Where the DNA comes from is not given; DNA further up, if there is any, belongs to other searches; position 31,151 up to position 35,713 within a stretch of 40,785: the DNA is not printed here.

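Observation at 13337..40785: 27-kb locus coupling a YesMN-type sensor and LplABC-type importer to five giant secreted or SLH-anchored proteins: candidate undescribed Gram-positive surface glycan-capture machine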

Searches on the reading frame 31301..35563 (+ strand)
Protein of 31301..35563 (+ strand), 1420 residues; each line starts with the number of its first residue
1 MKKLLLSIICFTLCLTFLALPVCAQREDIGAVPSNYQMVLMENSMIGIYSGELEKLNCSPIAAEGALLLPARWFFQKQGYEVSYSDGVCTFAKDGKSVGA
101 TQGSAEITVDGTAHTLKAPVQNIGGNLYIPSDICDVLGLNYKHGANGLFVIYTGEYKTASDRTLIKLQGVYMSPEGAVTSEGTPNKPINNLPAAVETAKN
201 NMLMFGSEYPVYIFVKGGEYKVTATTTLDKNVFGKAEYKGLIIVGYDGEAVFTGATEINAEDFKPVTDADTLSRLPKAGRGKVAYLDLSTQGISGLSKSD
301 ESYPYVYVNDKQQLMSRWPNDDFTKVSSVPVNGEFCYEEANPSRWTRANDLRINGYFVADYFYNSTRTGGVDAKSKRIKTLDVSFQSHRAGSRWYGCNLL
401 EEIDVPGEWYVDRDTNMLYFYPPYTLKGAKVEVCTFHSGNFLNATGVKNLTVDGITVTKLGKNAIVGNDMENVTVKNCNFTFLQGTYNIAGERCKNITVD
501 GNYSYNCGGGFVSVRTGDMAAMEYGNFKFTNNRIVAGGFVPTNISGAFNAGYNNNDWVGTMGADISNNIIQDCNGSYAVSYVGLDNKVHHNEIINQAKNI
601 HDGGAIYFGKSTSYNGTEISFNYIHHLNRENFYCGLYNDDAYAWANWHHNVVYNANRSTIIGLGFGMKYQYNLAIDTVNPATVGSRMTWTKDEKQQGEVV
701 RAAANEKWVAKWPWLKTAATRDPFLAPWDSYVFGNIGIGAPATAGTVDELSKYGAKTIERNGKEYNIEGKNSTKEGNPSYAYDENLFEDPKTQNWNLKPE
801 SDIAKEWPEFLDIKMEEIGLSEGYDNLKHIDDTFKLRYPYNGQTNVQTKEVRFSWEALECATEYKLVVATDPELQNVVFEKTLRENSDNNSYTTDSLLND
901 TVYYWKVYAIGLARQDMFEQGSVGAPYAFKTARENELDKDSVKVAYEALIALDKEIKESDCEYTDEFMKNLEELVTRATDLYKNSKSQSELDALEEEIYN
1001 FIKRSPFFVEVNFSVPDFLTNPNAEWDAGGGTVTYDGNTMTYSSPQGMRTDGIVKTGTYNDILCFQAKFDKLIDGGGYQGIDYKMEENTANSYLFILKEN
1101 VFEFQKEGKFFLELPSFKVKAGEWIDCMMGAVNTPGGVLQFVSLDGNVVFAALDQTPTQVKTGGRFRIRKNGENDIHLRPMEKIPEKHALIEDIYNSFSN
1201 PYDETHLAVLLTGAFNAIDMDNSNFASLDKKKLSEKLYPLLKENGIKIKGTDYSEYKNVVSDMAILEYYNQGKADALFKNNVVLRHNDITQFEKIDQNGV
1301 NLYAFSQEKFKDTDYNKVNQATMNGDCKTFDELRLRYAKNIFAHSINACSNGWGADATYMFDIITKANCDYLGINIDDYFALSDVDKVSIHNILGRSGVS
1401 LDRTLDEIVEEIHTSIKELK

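Call 3: search_protein_families(library=pfam, proteins=[window:31301-35563:+], max_evalue=0.01)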
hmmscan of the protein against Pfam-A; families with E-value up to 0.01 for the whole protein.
window:31301-35563:+ (1420 aa): 3 families
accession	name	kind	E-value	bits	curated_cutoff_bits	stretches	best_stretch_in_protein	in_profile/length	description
PF07833.16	Cu_amine_oxidN1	-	6.8e-10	39.3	24.2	1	55-133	8-88/108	Copper amine oxidase N-terminal domain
PF21231.2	GH141_M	-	0.0038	17.5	27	1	389-422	122-155/156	GH141 insertion domain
PF25788.1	Ig_Rha78A_N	-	0.009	16.7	27.4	0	845-911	14-85/105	Rha78A-like, N-terminal immunoglobulin domain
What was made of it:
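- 31301..35563 (+): G4, 1420 aa. It has a signal peptide, a Cu_amine_oxidN1 domain (aa 55-133), a GH141-like right-handed beta-helix catalytic region (aa ~170-700; putative catalytic Asp in HDGGAIY and YNDDA), beta-sandwich domains, and a C-terminal helical domain shared with G2. Pfam (call 3).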

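Call 6: search_protein_families(library=ncbifam, proteins=[window:31301-35563:+], max_evalue=0.1)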
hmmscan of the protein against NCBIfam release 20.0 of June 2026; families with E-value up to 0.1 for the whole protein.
window:31301-35563:+ (1420 aa): 1 family
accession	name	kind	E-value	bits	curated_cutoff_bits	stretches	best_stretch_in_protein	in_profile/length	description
NF002583.0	PRK02234.1-4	equivalog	0.018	14.7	330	1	570-677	87-192/208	Holliday junction resolvase RecU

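Call 7: search_solved_structures(query=window:31301-35563:+, max_evalue=1, show_alignments=2)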
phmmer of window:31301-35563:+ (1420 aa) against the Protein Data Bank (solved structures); distinct sequences matched with E-value up to 1: 2.
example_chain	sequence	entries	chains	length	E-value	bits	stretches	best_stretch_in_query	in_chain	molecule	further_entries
9rx2_A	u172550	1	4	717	0.00014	22.8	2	148-423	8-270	Parallel beta-helix repeat protein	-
5mqp_A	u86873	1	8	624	0.27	11.9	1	391-424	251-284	Glycoside hydrolase BT_1002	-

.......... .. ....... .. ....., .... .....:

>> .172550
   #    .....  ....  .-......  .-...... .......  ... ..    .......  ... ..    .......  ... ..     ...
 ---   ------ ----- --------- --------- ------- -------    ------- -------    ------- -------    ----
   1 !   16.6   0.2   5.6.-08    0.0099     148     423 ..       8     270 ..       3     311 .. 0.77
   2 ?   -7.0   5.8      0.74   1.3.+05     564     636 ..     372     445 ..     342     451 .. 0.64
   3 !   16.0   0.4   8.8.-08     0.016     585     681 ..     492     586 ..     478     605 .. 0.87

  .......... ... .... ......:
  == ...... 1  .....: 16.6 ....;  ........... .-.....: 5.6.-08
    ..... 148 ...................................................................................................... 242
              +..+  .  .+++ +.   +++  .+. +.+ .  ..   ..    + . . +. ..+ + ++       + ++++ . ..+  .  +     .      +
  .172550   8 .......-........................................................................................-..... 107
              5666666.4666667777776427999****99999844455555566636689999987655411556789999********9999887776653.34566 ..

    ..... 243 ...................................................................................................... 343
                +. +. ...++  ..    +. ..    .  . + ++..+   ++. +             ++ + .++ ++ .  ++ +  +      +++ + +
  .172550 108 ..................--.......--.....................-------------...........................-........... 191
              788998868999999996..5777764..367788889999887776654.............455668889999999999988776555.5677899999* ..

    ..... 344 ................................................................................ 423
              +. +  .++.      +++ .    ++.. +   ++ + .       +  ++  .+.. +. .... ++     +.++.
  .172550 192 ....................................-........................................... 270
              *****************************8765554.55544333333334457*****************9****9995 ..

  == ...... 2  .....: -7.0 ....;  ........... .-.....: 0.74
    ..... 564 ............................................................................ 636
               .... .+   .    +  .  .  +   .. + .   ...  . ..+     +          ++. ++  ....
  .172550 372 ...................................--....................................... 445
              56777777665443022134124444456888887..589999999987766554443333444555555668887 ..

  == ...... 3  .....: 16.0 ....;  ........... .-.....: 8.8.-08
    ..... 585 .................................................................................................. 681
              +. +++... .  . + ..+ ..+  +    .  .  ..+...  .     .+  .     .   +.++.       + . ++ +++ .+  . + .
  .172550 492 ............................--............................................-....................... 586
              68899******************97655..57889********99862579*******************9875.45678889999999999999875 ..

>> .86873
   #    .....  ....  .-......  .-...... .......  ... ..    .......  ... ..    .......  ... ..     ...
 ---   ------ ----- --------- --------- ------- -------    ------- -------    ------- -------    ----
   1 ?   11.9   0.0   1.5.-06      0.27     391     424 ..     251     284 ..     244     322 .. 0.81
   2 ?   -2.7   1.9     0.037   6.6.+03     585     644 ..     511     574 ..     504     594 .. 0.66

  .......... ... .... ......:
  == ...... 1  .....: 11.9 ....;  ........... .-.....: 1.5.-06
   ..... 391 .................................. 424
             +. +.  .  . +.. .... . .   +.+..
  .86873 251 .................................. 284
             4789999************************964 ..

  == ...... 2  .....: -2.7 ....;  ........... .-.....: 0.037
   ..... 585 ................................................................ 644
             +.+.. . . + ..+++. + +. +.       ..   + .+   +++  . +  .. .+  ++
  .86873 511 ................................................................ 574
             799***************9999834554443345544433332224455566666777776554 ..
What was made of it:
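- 31301..35563 (+): PDB 9rx2 at E=1.4e-4 and BT_1002 at 0.27 as a single sequence (call 7).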
